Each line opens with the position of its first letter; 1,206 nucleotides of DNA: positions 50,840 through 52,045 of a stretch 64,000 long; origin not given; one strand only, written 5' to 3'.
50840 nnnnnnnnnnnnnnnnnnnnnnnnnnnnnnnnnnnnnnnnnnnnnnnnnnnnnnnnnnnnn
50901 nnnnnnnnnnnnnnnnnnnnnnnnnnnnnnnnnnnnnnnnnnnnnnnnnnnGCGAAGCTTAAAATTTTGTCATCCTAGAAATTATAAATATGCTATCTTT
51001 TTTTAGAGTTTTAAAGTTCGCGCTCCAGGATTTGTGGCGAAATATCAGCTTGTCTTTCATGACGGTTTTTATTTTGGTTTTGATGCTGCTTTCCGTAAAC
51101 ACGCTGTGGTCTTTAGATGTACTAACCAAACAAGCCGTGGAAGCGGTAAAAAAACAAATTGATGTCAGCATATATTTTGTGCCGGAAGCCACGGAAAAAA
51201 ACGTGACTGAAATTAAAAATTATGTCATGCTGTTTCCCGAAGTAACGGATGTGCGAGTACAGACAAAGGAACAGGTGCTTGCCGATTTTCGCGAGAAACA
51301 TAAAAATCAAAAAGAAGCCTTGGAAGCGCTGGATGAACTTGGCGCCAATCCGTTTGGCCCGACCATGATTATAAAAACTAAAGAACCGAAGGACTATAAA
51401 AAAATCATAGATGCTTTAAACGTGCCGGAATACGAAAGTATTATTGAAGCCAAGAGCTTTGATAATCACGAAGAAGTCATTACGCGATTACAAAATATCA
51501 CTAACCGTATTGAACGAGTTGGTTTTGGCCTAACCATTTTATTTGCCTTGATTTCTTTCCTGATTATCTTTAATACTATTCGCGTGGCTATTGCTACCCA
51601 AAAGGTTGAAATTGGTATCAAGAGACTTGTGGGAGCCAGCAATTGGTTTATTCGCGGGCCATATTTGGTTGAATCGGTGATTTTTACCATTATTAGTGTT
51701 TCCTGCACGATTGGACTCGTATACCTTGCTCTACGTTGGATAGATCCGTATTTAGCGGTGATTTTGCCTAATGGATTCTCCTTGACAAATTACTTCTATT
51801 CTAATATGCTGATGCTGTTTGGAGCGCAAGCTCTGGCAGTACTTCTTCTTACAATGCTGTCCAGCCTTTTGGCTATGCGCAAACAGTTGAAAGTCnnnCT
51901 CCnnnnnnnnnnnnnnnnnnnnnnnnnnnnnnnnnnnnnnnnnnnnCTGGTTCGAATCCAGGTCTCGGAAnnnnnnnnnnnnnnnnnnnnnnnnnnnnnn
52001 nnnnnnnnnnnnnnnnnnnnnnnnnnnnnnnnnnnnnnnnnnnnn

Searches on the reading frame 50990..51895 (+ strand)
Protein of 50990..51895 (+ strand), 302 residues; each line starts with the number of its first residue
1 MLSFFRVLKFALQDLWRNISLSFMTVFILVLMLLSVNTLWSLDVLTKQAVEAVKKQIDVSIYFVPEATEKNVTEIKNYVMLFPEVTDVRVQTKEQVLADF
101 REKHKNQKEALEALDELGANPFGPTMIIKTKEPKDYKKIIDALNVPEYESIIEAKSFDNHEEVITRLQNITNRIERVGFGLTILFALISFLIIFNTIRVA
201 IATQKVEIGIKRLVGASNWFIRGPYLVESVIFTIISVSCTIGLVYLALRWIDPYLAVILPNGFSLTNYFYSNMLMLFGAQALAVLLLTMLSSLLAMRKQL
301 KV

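Call 94: search_protein_families(library=pfam, proteins=[window:50990-51895:+], max_evalue=0.0001)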
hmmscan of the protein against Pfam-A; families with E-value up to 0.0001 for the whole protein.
window:50990-51895:+ (302 aa): 2 families
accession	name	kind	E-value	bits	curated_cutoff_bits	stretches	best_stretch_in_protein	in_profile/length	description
PF02687.27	FtsX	-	2.6e-14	53.7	25.5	1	181-301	3-117/120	FtsX-like permease C-terminal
PF18075.7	FtsX_ECD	-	4.1e-12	47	23.5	1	58-143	2-87/96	FtsX extracellular domain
